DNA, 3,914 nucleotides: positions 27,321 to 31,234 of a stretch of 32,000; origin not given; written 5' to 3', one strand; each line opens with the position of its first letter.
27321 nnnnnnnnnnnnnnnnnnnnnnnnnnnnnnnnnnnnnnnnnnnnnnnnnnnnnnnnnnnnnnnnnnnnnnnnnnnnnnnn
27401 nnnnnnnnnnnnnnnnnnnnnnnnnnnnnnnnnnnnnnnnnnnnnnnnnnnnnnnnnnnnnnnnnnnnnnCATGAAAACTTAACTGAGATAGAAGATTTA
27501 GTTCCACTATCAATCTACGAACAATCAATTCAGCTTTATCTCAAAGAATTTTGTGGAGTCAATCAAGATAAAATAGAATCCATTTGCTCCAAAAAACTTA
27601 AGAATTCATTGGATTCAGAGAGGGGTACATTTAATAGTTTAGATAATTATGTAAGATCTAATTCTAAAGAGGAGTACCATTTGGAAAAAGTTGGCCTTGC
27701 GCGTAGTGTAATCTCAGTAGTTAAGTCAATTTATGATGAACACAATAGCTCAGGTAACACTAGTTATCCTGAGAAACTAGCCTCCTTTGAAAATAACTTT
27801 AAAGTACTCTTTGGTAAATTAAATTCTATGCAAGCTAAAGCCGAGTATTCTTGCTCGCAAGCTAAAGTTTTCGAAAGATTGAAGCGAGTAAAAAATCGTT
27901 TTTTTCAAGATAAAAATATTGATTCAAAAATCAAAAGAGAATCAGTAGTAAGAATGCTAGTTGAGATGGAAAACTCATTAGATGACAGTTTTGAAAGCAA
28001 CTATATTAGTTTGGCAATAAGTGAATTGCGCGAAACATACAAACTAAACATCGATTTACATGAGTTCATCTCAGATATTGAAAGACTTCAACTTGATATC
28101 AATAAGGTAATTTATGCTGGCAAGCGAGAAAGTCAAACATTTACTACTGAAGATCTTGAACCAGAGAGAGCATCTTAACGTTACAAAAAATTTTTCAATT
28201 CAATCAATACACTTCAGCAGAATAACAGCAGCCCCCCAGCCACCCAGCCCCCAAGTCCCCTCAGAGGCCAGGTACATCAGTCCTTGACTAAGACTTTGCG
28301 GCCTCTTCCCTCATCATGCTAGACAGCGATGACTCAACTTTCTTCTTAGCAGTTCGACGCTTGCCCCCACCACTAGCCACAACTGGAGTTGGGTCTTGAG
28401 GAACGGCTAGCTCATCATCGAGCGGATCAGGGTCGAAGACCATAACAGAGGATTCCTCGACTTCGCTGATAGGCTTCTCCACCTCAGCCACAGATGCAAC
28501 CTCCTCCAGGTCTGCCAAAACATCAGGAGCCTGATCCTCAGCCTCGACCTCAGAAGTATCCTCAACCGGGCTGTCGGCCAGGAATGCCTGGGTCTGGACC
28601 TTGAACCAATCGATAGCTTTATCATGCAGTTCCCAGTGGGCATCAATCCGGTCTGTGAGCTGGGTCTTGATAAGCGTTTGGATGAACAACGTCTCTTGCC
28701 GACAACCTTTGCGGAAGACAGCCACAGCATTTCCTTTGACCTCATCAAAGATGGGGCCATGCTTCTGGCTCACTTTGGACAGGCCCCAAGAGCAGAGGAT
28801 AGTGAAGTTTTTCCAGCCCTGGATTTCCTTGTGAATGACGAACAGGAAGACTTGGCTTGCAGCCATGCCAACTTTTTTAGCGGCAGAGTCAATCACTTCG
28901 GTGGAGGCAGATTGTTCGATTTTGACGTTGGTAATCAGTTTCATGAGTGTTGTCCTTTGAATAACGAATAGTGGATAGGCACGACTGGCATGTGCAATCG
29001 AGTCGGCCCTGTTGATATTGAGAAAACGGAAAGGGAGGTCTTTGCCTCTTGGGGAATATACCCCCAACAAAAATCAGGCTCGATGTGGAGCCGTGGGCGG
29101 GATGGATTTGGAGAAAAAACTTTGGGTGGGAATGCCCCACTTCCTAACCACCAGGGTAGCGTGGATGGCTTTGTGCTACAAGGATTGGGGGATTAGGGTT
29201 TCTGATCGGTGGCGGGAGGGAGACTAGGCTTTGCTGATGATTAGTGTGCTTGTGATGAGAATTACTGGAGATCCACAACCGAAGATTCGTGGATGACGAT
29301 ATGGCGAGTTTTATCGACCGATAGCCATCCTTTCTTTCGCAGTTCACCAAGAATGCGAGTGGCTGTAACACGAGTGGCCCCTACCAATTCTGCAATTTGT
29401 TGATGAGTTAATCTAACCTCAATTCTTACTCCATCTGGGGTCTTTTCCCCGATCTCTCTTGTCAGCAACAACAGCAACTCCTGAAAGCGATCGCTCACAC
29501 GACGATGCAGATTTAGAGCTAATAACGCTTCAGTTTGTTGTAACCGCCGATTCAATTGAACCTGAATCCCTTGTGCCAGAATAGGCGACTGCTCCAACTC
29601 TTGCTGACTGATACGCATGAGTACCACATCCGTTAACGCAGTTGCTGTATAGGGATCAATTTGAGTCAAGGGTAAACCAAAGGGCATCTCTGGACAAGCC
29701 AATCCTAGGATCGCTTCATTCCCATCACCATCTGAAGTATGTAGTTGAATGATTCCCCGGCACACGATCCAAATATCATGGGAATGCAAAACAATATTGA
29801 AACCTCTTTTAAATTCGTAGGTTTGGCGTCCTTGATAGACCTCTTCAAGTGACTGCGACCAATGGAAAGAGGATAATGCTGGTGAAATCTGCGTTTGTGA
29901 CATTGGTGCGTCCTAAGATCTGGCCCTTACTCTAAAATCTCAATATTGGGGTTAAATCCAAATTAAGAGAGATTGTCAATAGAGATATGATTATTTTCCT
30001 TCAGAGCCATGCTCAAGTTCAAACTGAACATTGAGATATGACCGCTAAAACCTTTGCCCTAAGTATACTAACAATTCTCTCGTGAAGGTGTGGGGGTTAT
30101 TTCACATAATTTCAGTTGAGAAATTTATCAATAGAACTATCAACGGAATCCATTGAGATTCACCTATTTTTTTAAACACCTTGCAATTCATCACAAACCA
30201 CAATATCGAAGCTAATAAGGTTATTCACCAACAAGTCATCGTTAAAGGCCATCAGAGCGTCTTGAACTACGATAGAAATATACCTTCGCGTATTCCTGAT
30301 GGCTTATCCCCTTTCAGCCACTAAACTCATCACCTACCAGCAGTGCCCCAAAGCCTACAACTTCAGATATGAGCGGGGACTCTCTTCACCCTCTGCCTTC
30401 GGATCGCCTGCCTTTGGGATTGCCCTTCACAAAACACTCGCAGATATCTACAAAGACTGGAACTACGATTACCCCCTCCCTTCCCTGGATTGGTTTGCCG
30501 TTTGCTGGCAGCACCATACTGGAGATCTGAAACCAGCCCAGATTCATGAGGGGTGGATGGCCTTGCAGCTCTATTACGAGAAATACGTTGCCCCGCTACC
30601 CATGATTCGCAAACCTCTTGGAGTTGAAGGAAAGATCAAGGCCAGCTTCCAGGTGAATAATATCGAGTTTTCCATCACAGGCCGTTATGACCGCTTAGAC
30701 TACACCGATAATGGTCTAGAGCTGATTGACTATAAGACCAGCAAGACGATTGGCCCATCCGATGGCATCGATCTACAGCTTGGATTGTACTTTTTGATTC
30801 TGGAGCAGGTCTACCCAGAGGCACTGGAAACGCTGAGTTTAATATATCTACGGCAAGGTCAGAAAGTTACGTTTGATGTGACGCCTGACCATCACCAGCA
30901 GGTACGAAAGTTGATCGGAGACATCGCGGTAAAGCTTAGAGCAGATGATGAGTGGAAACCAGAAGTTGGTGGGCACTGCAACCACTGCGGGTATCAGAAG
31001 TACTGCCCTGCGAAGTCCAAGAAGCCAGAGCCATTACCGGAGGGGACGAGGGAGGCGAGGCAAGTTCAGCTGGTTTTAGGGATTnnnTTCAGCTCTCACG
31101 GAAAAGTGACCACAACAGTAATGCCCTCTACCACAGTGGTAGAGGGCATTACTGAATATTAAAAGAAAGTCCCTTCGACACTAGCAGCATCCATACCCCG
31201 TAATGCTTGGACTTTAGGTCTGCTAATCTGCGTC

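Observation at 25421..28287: AT-rich island carrying a lone 840-aa ABC-ATPase + TOPRIM protein (OLD-like or fused PARIS-like) with an uncharacterised ~220-aa C-terminal extension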

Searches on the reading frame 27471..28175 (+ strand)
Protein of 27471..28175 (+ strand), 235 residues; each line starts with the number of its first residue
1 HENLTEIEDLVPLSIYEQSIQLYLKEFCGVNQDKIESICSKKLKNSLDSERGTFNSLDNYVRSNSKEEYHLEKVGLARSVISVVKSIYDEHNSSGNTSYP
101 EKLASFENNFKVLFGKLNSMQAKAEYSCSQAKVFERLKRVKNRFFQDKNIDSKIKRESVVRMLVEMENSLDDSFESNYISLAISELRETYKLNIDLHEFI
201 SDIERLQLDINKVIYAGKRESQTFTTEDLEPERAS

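Call 30: search_solved_structures(query=A2, max_evalue=10, show_alignments=1)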
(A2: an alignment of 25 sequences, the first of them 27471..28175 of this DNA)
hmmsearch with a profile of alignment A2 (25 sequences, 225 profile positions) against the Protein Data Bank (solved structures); distinct sequences matched with E-value up to 10: 2.
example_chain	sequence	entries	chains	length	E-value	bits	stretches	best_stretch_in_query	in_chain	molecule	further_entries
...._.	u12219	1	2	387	0.33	13.7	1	157-210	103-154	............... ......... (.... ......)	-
7kip_A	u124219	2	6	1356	0.33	13.7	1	11-123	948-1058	Spike glycoprotein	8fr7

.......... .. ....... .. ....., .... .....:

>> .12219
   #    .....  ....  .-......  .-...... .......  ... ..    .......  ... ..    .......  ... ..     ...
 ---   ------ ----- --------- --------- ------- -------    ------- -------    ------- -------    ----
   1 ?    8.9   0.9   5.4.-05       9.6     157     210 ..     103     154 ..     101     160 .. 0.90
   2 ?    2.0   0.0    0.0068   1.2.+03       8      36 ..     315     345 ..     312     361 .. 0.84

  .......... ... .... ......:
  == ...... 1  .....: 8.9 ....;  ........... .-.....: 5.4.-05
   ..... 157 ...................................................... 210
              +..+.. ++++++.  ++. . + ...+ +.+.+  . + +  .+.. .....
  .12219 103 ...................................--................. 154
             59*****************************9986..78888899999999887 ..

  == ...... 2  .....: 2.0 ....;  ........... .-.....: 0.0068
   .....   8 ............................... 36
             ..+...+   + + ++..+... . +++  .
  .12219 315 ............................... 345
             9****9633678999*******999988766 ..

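Call 37: predict_structure(alignment_id=A2)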
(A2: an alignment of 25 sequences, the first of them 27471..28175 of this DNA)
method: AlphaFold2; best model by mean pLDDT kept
length: 235 residues; sequences in the alignment: 25
mean_pLDDT: 87.7   pTM: 0.62
mean pLDDT of the five models: 87.7, 86.4, 85.9, 85.3, 84.8
residues with pLDDT >= 90: 147; 70-90: 66; 50-70: 16; < 50: 6
segments of 3 or more residues with pLDDT < 50: 232-235
pLDDT, mean of each block of 10 residues (from residue 1): 76 96 96 90 90 94 94 97 95 87 91 83 72 88 84 88 93 89 96 93 95 90 60 49
secondary structure, 60 per line:
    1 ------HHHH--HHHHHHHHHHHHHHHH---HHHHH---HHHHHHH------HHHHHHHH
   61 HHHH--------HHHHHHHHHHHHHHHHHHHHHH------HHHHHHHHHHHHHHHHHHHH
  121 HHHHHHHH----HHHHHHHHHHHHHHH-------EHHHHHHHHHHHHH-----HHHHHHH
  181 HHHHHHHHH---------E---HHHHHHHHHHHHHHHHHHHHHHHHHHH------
elements in order: H7-10 H13-28 H32-36 H40-46 H53-64 H73-94 H101-128 H133-147 H156-168 H174-189 H203-229

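Call 40: fold_search(model_id=the predicted structure, library=pdb)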
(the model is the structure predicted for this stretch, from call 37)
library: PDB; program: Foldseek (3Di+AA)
matches with E <= 10: 82; with E <= 0.001: 0
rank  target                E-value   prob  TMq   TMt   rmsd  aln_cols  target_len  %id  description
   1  6x6s_Am               5.2e-01  0.33  0.27  0.32  17.4       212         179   12  Cryo-EM Structure of the Helicobacter pylori OMC (released 2020-10-07)
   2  6bpe_J                6.7e-01  0.03  0.11  0.09  28.9       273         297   15  Plasmodium vivax reticulocyte binding protein 2b (PvRBP2b) bound to monoclonal antibody 6H1 (released 2018-06-20)
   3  5ce3_B                7.5e-01  0.07  0.16  0.08  21.8       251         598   14  The Yersinia YopO - actin complex with MgADP (released 2016-07-06)
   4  9fqr_Dy               8.3e-01  0.06  0.14  0.12  33.9       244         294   16  96-nm repeat of axonemal doublet microtubules from bovine sperm (released 2025-03-26)
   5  4ci6_B                1.0e+00  0.06  0.15  0.08  21.4       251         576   15  Mechanisms of crippling actin-dependent phagocytosis by YopO (released 2015-01-28)
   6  8oyy_A                1.1e+00  0.06  0.16  0.16  19.9       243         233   11  De novo designed soluble GPCR-like fold GLF_32 (released 2023-10-18)
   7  3hzt                  1.2e+00  0.15  0.22  0.14  18.2       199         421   15  Crystal structure of Toxoplasma gondii CDPK3, TGME49_105860 (released 2009-07-21)
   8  4tzr                  1.3e+00  0.08  0.18  0.12  18.1       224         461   12  Calcium-Dependent Protein Kinase 1 from Toxoplasma gondii (TgCDPK1) in complex with inhibitor UW1561 (released 2014-08-27)
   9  3n51                  1.3e+00  0.09  0.22  0.13  17.9       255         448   12  Calcium-Dependent Protein Kinase 1 from Toxoplasma gondii (TgCDPK1) in complex with bumped kinase inhibitor RM-1-95 (released 2010-07-21)
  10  2j9w_A                1.7e+00  0.60  0.27  0.53   4.0        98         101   15  Structural insight into the ESCRT-I-II link and its role in MVB trafficking (released 2007-01-23)
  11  3i7b                  1.7e+00  0.10  0.23  0.14  18.4       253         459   13  Calcium-Dependent Protein Kinase 1 from Toxoplasma gondii (TgCDPK1) in complex with bumped kinase inhibitor NM-PP1 (released 2010-02-09)
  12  8th8_Q                1.7e+00  0.05  0.15  0.17  19.0       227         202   13  Linker domain of Nexin-dynein regulatory complex from Tetrahymena thermophila (released 2023-09-20)
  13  8oyy_B                1.7e+00  0.05  0.16  0.16  20.7       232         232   10  De novo designed soluble GPCR-like fold GLF_32 (released 2023-10-18)
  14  4mx9                  1.9e+00  0.08  0.22  0.13  18.7       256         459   14  CDPK1 from Neospora caninum in complex with inhibitor UW1294 (released 2013-10-09)
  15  4yjn                  1.9e+00  0.08  0.19  0.11  17.8       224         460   12  Calcium-Dependent Protein Kinase 1 from Toxoplasma gondii (TgCDPK1) in complex with inhibitor UW1639 (released 2015-11-25)
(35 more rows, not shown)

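Call 42: search_protein_families(library=pfam, proteins=[window:27471-28175:+], max_evalue=10)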
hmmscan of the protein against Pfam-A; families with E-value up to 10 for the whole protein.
window:27471-28175:+ (235 aa): 1 family
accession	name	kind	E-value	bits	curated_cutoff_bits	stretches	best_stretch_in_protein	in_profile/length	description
PF11166.13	DUF2951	-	0.047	14.4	26.7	1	102-158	12-65/98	Protein of unknown function (DUF2951)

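Call 57: search_protein_representatives(alignment_id=A2)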
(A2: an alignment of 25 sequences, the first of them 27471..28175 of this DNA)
Query: 25 sequences, 225 profile positions. Proteins with E-value up to 0.001 (for the whole library): 390; up to 1e-10: 305; up to 1e-30: 157. The best 150 are listed.
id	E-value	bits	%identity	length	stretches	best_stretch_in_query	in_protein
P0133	4.0e-81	288.2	-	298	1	3-224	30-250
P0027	1.1e-79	283.6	-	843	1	2-222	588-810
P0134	3.4e-76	272.1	-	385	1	4-221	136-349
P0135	3.1e-72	259.1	-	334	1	5-221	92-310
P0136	5.1e-72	258.4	-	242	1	3-223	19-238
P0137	1.7e-71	256.7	-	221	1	27-223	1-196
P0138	1.2e-70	253.9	-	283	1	4-221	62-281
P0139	8.9e-69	247.8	-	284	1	2-222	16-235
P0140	7.8e-68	244.7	-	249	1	7-223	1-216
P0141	3.4e-66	239.4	-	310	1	2-222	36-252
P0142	2.6e-65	236.5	-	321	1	4-223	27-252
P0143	5.1e-65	235.5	-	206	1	46-221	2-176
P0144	1.1e-64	234.4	-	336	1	3-221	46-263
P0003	1.3e-64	234.2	-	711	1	2-223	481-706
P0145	4.4e-64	232.5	-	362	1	3-223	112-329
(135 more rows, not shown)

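Call 71: fold_search(model_id=the predicted structure, library=viral)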
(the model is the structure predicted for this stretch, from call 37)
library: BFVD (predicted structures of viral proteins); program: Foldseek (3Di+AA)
matches with E <= 10: 122; with E <= 0.001: 0
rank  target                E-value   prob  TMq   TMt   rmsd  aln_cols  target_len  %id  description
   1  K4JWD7                3.5e-01  0.15  0.19  0.22  15.9       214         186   11  Uncharacterized protein [Caulobacter phage CcrColossus]
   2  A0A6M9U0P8            9.5e-01  0.16  0.29  0.24  20.5       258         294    9  Uncharacterized protein [Drosophila-associated filamentous virus]
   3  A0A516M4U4            9.5e-01  0.09  0.20  0.17  19.0       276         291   12  (no name in the UniProt tables at hand)
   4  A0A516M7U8            1.5e+00  0.12  0.16  0.27  12.7       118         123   16  (no name in the UniProt tables at hand)
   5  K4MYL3                1.5e+00  0.08  0.19  0.21  17.1       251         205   13  24 kDa protein [Grapevine leafroll-associated virus 2]
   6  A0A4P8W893            1.5e+00  0.07  0.18  0.14  25.7       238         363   15  (no name in the UniProt tables at hand)
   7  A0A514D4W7            1.5e+00  0.06  0.19  0.12  20.1       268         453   11  Uncharacterized protein [H2BulkLitter1223 virus]
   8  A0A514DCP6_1          1.6e+00  0.06  0.16  0.06  16.8       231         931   15  RNA-dependent RNA polymerase [Picornavirales sp.]
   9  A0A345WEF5            1.7e+00  0.06  0.20  0.15  22.5       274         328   11  Uncharacterized protein [Acipenser iridovirus-European]
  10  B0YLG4                1.7e+00  0.04  0.14  0.05  19.1       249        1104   14  Uncharacterized protein [Glossina hytrovirus (isolate Glossina pallidipes/Ethiopia/Seibersdorf/-)]
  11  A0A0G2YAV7            1.8e+00  0.09  0.20  0.14  19.4       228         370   13  Replication factor c small subunit [Acanthamoeba polyphaga mimivirus Kroon]
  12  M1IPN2                1.8e+00  0.08  0.21  0.12  17.2       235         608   11  Uncharacterized protein [Pelagibacter phage HTVC011P]
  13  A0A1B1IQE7            1.9e+00  0.04  0.16  0.16  22.7       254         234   11  (no name in the UniProt tables at hand)
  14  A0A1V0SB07            2.1e+00  0.16  0.22  0.33  13.2       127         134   12  Uncharacterized protein [Catovirus CTV1]
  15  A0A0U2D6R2            2.1e+00  0.04  0.19  0.14  18.0       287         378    9  Nucleocapsid (Fragment) [Hawaiian cetacean morbillivirus]
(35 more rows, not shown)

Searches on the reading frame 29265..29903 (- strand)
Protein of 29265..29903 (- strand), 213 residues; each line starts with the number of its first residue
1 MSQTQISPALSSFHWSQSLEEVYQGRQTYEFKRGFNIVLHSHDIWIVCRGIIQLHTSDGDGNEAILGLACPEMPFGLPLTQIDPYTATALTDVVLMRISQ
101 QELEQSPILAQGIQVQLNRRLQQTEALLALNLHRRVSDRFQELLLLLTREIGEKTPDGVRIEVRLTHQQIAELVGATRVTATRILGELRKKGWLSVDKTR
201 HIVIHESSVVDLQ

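Call 23: search_protein_families(library=pfam, proteins=[window:29265-29903:-], max_evalue=0.01)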
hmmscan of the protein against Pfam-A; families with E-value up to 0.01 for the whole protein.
window:29265-29903:- (213 aa): 4 families
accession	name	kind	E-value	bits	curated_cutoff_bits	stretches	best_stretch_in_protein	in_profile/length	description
PF13545.12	HTH_Crp_2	-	1.1e-14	54.5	27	1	143-205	6-62/70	Crp-like helix-turn-helix domain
PF00325.26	Crp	-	1.6e-10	41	21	1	164-192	2-30/32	Bacterial regulatory proteins, crp family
PF00027.35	cNMP_binding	-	4.4e-07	30.2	27.5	1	43-105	19-84/89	Cyclic nucleotide-binding domain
PF25213.1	HVO_A0261_N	-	0.00019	21.7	35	1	165-197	25-57/86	HVO_A0261 N-terminal domain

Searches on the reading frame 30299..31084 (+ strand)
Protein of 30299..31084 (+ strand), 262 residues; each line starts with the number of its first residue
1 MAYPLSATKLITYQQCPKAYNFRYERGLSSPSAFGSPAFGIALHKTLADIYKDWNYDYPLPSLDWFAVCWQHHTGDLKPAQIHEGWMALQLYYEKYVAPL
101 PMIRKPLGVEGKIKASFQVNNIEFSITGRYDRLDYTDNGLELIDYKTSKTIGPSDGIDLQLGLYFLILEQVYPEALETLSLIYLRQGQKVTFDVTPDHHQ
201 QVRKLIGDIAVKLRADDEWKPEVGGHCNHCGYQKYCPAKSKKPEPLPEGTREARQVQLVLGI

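Call 23: search_protein_families(library=pfam, proteins=[window:30299-31084:+], max_evalue=0.01)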
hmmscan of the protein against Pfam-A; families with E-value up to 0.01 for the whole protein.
window:30299-31084:+ (262 aa): 2 families
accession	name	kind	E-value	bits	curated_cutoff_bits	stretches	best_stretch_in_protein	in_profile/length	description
PF12705.13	PDDEXK_1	-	4.7e-28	99.2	22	1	5-237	2-247/247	PD-(D/E)XK nuclease superfamily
PF01930.23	Cas_Cas4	-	1.2e-08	35.7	22.7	1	120-236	47-158/160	Domain of unknown function DUF83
